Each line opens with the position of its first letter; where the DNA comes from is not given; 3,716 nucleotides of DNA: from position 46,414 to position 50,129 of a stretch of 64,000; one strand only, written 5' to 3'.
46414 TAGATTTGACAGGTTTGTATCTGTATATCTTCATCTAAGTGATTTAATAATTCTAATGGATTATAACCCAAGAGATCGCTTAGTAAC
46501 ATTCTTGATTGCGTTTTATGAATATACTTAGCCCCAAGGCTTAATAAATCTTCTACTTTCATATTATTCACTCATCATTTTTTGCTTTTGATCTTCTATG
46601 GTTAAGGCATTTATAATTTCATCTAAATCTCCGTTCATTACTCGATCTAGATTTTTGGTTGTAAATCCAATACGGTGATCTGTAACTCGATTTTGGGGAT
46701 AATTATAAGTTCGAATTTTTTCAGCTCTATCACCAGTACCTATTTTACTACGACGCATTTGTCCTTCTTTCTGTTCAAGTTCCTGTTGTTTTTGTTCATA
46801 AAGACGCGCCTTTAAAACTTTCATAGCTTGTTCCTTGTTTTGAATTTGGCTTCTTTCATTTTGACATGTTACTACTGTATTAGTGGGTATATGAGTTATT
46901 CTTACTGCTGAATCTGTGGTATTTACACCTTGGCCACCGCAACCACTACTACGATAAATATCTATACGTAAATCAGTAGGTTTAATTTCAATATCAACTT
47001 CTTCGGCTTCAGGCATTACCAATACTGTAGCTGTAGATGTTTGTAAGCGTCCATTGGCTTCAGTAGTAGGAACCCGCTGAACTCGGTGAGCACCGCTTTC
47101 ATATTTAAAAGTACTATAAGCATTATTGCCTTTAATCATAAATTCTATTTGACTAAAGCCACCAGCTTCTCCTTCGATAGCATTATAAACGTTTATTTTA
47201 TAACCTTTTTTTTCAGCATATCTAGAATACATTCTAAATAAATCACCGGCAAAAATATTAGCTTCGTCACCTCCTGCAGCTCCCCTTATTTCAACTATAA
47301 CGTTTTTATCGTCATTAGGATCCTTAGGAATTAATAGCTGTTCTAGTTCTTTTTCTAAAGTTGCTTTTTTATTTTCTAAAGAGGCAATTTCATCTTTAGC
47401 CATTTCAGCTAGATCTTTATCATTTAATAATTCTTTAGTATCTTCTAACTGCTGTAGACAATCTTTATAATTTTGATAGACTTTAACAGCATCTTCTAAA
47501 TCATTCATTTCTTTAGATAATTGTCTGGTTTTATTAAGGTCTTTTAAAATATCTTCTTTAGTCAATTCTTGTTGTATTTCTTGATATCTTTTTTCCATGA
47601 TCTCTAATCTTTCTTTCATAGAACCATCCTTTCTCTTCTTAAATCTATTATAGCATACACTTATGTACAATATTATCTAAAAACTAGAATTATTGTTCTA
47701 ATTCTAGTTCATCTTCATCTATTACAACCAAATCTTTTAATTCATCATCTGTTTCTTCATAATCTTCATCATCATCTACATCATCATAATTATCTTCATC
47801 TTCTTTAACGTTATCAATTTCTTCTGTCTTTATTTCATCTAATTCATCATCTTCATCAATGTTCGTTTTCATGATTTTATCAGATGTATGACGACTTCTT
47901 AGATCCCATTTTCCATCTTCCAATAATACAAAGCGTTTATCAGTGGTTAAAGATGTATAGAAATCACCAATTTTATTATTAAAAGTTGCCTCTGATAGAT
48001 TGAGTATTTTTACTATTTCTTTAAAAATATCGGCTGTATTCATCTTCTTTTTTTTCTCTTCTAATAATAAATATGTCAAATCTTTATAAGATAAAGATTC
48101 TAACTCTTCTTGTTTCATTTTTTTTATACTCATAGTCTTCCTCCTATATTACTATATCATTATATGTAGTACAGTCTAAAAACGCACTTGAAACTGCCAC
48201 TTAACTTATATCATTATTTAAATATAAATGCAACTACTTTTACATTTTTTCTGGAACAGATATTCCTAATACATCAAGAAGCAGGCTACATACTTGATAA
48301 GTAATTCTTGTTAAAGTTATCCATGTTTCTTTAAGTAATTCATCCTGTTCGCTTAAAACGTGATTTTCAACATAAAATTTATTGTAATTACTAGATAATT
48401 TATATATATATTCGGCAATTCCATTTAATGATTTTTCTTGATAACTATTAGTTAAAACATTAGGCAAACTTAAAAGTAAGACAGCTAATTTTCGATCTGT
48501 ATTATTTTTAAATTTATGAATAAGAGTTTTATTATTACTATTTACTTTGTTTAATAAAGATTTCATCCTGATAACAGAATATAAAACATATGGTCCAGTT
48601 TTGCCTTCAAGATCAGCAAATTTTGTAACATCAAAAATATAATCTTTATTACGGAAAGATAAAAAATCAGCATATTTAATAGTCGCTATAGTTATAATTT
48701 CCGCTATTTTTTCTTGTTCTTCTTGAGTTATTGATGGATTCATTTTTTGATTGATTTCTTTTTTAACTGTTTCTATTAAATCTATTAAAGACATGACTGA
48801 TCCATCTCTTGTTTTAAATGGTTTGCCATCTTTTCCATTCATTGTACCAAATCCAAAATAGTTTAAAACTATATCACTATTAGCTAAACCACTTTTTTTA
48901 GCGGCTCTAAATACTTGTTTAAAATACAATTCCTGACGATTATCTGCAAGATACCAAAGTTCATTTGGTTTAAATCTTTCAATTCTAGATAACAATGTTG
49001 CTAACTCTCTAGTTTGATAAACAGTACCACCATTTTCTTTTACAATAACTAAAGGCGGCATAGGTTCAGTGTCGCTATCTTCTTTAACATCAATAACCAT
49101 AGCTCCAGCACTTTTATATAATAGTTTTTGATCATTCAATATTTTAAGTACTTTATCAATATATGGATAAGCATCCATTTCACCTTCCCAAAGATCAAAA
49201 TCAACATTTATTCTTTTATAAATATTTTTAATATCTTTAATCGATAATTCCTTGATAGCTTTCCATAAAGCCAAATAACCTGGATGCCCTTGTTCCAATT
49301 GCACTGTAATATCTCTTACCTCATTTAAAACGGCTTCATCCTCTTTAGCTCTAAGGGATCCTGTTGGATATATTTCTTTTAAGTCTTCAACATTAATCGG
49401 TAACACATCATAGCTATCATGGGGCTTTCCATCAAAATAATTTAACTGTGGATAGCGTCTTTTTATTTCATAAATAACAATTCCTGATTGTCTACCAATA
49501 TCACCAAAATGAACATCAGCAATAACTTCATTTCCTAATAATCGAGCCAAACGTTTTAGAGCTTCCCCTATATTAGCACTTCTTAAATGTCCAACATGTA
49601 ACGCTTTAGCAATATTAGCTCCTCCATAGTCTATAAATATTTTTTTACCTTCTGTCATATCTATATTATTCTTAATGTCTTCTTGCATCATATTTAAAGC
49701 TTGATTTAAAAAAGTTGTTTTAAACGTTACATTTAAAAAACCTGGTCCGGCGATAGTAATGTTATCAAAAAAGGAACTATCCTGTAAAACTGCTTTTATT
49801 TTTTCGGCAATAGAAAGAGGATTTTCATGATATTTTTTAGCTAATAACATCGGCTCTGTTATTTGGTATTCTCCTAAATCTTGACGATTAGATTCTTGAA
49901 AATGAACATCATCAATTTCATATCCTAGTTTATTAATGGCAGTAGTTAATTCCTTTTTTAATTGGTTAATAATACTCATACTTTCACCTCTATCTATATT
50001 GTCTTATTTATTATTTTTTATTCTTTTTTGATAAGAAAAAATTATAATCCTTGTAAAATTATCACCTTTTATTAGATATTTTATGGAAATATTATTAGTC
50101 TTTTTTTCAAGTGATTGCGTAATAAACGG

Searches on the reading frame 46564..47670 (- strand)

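Call 67: search_protein_families(library=pfam, proteins=[window:46564-47670:-], max_evalue=0.00001)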
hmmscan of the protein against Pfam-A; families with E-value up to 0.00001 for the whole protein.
window:46564-47670:- (368 aa): 2 families
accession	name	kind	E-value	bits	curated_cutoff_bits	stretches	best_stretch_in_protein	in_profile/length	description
PF03462.23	PCRF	-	1.2e-72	244.2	24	1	25-216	1-194/194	PCRF domain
PF00472.26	RF-1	-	5.7e-43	146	35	1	223-333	1-116/116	RF-1 domain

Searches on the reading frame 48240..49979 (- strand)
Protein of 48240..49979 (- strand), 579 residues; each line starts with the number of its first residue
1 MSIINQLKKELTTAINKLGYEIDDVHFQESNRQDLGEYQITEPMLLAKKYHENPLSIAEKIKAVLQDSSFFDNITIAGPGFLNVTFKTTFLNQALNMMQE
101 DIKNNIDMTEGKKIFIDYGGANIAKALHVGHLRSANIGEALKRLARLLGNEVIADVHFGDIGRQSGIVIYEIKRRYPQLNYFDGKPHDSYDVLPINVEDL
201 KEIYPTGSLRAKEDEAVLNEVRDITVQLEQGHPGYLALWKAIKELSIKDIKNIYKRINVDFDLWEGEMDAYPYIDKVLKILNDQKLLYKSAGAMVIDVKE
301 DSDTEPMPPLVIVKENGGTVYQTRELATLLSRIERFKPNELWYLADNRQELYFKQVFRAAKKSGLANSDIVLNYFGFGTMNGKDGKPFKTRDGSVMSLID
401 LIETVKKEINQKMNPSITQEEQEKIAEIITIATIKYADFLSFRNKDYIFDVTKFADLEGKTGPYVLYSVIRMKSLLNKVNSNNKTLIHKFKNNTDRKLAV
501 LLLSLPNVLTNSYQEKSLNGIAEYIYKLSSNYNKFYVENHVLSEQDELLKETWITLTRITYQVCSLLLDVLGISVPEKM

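Call 67: search_protein_families(library=pfam, proteins=[window:48240-49979:-], max_evalue=0.00001)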
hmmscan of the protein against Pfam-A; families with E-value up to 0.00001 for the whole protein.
window:48240-49979:- (579 aa): 3 families
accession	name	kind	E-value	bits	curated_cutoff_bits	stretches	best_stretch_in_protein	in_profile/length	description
PF00750.26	tRNA-synt_1d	-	5.7e-68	229.9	23.3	1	97-450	5-348/349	tRNA synthetases class I (R), catalytic domain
PF05746.21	DALR_1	-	6e-20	71.9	22.3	1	465-579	1-117/117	DALR anticodon binding domain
PF03485.21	Arg_tRNA_synt_N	-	4.2e-17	63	21.5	1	5-86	1-85/85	Arginyl tRNA synthetase N terminal domain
